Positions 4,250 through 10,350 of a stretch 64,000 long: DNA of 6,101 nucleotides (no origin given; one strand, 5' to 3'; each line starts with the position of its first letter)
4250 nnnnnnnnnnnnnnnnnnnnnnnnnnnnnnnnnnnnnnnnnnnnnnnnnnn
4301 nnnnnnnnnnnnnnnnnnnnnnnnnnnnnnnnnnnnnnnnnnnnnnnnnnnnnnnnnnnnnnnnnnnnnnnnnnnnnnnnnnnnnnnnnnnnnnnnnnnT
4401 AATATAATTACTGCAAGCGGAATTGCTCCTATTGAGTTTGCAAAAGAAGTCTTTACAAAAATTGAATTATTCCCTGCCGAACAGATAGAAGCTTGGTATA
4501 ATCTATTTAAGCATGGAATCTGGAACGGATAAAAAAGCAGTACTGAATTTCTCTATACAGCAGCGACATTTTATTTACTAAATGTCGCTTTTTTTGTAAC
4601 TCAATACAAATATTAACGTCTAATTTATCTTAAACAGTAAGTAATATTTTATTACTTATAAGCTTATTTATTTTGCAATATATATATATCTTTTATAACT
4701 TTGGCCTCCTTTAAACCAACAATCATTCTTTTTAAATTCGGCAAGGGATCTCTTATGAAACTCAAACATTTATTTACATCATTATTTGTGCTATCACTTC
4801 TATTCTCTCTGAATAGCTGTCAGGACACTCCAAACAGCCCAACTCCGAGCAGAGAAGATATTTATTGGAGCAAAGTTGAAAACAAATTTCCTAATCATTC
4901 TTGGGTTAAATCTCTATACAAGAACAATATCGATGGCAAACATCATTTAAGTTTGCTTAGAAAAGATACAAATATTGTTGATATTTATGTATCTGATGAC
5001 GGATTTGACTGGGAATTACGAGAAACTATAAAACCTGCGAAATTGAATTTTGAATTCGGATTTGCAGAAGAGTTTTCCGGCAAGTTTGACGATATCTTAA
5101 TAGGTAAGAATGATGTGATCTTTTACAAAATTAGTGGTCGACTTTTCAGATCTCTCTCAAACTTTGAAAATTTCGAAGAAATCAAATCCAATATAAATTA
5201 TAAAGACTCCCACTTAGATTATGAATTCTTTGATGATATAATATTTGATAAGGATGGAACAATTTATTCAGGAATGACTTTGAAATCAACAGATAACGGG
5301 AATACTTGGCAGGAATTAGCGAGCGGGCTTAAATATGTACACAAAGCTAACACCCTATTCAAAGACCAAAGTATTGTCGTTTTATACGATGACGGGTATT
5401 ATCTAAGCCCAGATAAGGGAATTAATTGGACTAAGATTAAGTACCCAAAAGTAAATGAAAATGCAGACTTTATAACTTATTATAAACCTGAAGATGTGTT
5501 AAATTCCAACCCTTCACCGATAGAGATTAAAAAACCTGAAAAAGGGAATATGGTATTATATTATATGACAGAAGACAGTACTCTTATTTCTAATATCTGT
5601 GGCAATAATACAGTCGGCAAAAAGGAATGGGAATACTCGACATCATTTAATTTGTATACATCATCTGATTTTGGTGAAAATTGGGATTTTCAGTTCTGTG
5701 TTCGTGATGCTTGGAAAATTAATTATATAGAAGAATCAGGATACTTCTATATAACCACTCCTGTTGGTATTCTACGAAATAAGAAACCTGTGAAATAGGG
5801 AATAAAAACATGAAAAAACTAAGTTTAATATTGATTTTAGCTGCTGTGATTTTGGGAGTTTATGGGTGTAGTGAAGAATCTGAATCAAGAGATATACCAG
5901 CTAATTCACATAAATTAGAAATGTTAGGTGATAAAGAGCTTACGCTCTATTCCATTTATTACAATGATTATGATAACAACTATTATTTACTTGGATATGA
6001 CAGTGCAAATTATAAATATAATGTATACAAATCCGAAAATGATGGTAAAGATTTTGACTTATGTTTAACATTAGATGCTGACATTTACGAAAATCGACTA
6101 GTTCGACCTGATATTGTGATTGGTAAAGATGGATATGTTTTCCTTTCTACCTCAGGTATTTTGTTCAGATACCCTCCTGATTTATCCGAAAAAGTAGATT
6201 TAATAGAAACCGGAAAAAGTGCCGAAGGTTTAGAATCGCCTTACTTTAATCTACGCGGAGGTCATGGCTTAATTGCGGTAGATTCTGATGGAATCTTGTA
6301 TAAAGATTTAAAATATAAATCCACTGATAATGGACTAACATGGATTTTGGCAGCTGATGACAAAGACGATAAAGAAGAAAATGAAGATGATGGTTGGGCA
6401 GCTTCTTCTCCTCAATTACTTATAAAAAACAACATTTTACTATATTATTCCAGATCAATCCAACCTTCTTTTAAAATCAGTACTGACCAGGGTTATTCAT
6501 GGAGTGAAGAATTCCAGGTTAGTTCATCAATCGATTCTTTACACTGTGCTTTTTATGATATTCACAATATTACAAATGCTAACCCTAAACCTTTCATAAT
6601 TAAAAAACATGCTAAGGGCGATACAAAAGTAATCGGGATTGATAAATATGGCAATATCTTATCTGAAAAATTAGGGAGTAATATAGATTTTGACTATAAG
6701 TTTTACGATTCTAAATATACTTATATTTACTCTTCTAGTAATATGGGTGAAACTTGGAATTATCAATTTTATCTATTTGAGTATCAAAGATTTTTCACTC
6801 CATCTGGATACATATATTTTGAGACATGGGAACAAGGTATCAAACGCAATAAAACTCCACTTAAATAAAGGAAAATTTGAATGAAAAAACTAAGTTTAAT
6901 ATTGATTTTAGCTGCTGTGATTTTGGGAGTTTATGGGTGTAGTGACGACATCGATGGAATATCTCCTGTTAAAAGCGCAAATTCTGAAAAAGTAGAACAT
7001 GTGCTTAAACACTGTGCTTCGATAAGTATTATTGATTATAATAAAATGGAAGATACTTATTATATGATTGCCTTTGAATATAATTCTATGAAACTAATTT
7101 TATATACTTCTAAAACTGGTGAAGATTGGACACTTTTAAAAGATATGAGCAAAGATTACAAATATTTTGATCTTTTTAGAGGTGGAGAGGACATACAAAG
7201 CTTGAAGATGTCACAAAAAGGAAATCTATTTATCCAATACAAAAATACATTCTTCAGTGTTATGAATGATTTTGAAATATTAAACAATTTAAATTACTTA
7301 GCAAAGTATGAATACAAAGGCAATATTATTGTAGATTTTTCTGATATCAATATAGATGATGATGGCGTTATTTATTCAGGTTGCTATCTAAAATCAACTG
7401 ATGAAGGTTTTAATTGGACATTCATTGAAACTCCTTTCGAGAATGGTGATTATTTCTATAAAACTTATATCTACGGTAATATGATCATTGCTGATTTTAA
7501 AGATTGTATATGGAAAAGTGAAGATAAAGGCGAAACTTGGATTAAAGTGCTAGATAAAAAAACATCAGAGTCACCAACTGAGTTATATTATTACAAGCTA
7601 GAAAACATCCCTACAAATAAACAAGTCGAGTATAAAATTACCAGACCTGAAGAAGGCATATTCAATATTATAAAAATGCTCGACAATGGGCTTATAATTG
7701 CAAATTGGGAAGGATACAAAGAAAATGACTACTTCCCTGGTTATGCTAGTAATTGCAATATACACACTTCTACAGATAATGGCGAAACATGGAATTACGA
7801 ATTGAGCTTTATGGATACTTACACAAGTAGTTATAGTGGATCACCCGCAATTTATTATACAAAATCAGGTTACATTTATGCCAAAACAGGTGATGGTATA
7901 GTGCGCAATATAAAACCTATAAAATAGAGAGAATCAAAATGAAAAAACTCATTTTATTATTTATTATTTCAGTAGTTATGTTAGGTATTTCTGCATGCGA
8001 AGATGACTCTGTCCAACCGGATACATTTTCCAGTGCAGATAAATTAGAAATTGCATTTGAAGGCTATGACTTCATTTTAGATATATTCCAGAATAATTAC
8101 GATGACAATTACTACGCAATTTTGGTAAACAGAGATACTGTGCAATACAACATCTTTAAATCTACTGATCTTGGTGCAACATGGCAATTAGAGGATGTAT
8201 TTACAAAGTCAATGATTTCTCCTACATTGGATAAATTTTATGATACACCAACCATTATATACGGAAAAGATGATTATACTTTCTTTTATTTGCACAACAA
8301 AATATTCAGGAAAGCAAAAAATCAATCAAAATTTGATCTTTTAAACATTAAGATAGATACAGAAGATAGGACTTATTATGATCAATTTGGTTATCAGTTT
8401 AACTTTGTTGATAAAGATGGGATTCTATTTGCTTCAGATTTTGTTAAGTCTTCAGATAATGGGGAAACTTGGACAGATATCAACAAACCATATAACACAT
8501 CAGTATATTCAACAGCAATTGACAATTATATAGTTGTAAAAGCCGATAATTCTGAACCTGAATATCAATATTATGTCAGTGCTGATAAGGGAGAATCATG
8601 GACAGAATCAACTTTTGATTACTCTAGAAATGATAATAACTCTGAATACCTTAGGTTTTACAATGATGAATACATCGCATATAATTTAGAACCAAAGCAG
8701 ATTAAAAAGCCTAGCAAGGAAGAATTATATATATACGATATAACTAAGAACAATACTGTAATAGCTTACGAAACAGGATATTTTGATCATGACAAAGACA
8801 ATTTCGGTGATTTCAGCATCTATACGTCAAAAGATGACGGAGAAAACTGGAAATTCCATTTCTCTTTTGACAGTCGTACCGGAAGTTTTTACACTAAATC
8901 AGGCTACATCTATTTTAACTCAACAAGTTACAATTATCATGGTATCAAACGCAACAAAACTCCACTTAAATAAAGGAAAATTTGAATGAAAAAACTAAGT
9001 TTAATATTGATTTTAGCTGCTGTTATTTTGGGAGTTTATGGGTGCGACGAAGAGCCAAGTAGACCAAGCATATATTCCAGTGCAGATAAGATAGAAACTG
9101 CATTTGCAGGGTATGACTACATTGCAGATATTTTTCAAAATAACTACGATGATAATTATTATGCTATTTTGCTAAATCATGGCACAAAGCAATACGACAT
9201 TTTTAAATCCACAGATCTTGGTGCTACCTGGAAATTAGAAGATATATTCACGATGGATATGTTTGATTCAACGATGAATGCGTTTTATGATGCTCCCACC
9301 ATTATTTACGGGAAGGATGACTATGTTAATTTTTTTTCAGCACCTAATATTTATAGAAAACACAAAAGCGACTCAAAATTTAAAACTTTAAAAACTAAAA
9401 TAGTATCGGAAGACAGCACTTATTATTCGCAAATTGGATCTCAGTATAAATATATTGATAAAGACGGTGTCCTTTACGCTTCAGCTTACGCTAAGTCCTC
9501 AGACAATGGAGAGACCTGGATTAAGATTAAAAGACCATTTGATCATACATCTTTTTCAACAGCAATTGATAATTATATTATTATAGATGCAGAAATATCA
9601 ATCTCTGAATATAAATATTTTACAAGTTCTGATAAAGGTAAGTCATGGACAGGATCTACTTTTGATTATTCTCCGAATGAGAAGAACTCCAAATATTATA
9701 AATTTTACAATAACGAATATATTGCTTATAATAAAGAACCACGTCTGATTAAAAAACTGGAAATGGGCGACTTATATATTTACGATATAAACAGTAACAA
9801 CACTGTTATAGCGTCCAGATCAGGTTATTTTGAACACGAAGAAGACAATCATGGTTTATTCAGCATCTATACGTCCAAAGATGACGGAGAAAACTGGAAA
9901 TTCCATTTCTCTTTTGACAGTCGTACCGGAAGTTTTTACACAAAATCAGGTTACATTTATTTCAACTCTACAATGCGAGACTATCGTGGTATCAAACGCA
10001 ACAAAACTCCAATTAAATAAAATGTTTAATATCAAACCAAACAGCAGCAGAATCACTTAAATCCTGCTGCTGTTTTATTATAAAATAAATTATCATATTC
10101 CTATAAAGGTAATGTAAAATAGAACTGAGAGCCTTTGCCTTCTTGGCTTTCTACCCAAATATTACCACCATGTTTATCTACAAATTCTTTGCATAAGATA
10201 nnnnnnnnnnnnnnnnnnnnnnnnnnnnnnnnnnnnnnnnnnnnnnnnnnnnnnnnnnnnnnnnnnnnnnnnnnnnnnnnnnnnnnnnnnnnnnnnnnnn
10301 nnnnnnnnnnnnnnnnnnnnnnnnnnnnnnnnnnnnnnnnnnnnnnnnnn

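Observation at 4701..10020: Tandem array of five BNR/Asp-box lipoprotein paralogs with homogenised gene junctions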

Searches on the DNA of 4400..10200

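Call 39: search_rna_families(source=window, start=4400, end=10200, threshold=evalue, max_evalue=1)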
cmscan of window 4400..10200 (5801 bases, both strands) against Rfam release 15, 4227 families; matches with E-value up to 1: 0.
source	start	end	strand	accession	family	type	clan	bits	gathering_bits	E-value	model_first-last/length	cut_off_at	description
